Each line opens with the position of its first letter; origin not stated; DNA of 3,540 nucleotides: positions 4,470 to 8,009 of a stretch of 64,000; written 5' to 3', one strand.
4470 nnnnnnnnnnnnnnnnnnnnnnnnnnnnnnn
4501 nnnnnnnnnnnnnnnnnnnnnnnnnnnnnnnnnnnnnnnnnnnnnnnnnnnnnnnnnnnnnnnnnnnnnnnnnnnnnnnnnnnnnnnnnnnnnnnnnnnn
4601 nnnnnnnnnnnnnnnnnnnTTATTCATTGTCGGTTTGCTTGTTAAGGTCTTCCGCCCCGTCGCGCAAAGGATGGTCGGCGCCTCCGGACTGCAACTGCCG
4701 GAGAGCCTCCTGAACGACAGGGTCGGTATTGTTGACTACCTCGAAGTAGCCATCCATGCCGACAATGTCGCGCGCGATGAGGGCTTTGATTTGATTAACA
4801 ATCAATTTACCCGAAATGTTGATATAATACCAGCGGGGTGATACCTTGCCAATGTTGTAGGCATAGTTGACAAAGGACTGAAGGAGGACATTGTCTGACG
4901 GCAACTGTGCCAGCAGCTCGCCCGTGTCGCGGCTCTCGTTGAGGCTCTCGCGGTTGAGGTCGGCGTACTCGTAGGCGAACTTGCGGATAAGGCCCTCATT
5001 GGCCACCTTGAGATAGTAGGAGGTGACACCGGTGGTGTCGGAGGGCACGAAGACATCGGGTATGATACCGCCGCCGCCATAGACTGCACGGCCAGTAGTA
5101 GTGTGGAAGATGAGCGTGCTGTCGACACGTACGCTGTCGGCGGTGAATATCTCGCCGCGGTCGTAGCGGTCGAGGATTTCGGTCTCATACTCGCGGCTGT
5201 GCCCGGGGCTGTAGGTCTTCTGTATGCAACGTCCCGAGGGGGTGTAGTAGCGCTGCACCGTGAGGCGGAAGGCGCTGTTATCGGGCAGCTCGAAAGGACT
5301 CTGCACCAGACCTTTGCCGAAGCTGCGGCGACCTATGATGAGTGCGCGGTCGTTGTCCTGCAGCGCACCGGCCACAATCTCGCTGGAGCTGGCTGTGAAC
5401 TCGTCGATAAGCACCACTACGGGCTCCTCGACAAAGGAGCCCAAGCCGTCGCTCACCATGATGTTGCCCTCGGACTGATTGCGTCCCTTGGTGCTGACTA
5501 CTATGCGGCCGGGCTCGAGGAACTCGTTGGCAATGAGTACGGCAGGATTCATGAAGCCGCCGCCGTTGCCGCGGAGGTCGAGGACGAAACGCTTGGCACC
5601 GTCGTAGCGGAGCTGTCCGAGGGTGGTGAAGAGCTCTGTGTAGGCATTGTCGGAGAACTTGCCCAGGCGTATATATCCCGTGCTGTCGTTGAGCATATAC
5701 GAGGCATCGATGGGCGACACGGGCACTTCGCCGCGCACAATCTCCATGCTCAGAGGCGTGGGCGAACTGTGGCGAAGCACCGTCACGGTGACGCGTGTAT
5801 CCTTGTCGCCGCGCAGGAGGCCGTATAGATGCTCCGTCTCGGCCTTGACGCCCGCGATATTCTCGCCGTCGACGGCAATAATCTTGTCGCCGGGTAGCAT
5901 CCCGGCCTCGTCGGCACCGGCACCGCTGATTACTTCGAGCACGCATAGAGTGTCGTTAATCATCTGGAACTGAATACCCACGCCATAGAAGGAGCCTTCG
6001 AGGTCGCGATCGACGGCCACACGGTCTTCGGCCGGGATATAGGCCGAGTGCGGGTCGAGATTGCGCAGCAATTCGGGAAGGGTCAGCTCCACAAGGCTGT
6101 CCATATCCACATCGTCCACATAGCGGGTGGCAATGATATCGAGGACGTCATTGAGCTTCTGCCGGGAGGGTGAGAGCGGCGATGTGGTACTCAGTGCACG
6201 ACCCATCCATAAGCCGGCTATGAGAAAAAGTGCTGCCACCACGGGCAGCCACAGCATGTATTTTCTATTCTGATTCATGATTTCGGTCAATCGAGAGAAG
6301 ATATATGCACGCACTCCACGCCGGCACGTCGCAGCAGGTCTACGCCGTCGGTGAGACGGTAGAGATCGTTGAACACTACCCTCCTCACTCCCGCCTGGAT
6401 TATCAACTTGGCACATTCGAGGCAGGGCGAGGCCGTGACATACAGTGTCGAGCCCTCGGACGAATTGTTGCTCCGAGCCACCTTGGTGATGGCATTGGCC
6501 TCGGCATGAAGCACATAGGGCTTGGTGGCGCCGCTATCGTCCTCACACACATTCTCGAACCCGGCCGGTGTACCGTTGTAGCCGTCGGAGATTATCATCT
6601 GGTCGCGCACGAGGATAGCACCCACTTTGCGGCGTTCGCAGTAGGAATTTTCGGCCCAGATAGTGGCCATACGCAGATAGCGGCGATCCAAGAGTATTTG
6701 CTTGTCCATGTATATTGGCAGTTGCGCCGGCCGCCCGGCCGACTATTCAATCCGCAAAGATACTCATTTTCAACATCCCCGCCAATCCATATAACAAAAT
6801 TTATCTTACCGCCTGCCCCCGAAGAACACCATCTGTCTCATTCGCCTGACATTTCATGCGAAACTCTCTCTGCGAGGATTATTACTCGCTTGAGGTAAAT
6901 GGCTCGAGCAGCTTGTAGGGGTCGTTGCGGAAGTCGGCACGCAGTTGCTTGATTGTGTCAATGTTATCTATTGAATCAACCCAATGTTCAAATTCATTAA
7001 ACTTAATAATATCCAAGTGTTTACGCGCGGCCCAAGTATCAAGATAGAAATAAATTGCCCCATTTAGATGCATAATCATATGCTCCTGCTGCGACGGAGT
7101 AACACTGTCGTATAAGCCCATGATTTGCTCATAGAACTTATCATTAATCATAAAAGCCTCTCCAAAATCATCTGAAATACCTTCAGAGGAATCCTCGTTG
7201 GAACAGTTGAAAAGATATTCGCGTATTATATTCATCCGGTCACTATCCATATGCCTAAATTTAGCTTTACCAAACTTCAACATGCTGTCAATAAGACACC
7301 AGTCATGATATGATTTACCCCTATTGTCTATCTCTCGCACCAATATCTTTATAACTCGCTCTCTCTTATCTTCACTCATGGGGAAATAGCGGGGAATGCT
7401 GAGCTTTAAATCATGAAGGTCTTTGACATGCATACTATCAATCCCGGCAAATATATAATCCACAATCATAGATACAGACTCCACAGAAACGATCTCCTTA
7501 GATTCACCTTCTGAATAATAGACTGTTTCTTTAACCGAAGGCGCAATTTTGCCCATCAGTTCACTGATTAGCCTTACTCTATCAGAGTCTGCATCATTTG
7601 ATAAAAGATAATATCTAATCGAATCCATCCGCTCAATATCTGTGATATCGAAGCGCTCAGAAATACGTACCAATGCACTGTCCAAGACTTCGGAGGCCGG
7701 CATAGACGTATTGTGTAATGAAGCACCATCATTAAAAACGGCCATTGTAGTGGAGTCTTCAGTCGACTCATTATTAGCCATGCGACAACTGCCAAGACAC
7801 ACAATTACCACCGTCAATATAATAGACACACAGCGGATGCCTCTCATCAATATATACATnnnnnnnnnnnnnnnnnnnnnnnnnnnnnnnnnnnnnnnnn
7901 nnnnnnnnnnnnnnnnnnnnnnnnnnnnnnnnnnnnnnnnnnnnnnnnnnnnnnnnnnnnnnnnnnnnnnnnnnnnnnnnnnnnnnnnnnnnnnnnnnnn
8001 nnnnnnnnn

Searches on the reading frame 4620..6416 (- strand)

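Call 5: search_protein_families(library=pfam, proteins=[window:4620-6416:-], max_evalue=0.1)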
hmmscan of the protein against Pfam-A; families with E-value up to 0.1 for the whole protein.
window:4620-6416:- (598 aa): 5 families
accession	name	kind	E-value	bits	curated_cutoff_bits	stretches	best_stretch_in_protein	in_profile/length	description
PF03572.23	Peptidase_S41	-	2.5e-47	161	24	1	246-401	2-157/165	Peptidase family S41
PF17820.7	PDZ_6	-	4e-10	39.7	27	1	160-215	3-54/54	PDZ domain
PF13180.12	PDZ_2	-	1.3e-09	38.7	27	1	146-219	3-73/80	PDZ domain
PF00595.29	PDZ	-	1.6e-05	25.6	23.2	1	137-193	6-63/81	PDZ domain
PF22694.1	CtpB_N-like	-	0.00042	21.2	27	1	85-130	38-84/85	Activating protease CtpB N-terminal domain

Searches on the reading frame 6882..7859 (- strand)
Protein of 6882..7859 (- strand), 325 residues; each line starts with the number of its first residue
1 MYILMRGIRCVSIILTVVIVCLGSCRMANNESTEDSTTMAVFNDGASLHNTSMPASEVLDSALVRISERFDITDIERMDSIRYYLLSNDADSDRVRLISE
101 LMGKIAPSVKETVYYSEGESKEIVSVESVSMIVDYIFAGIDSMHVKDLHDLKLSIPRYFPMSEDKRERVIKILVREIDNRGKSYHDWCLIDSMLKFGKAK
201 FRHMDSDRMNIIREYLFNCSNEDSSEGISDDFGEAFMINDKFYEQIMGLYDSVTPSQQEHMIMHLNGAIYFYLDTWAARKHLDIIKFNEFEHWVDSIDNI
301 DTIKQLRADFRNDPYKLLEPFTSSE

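Call 5: search_protein_families(library=pfam, proteins=[window:6882-7859:-], max_evalue=0.1)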
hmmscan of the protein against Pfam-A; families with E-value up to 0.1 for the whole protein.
window:6882-7859:- (325 aa): 0 families

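Call 9: search_protein_families(library=ncbifam, proteins=[window:6882-7859:-], max_evalue=0.1)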
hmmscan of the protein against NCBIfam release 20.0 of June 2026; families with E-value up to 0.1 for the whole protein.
window:6882-7859:- (325 aa): 1 family
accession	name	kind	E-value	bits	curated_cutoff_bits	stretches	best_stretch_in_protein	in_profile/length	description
TIGR00970.1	leuA_yeast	equivalog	0.057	11.9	697.4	1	134-254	339-456/564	2-isopropylmalate synthase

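Call 46: find_homologous_proteins(query=window:6885-7859:-, max_evalue=0.001)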
Query window:6885-7859:- (325 aa): 2 proteins with E <= 0.001 among 515 candidates.
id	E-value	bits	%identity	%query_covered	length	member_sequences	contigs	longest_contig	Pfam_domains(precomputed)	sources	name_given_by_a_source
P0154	1.1e-186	637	100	88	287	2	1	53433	-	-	-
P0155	4.7e-108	379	60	98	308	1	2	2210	-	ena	-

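Call 48: find_encoding_contigs(protein=P0155, flank=5000)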
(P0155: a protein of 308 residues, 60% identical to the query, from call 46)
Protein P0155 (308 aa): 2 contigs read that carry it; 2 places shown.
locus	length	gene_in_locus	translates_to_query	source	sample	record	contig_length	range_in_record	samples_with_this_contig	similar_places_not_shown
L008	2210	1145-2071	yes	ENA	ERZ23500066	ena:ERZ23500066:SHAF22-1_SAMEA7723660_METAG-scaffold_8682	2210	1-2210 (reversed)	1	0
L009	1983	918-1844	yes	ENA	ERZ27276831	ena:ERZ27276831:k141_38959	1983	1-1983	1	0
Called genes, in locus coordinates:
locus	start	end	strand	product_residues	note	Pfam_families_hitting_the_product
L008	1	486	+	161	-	?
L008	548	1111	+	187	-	-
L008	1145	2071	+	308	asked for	-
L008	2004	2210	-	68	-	?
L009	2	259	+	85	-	?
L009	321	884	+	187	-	-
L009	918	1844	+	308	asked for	-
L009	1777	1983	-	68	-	?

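Call 64: search_protein_families(library=pfam, proteins=[P0155], max_evalue=0.1)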
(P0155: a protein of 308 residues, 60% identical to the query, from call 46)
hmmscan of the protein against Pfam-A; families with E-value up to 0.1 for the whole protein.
P0155 (308 aa): 1 family
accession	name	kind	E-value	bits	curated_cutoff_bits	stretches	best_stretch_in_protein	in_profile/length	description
PF07037.17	YfeC-like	-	0.052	14.3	22.9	1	179-247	35-103/122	Transcription regulator YfeC-like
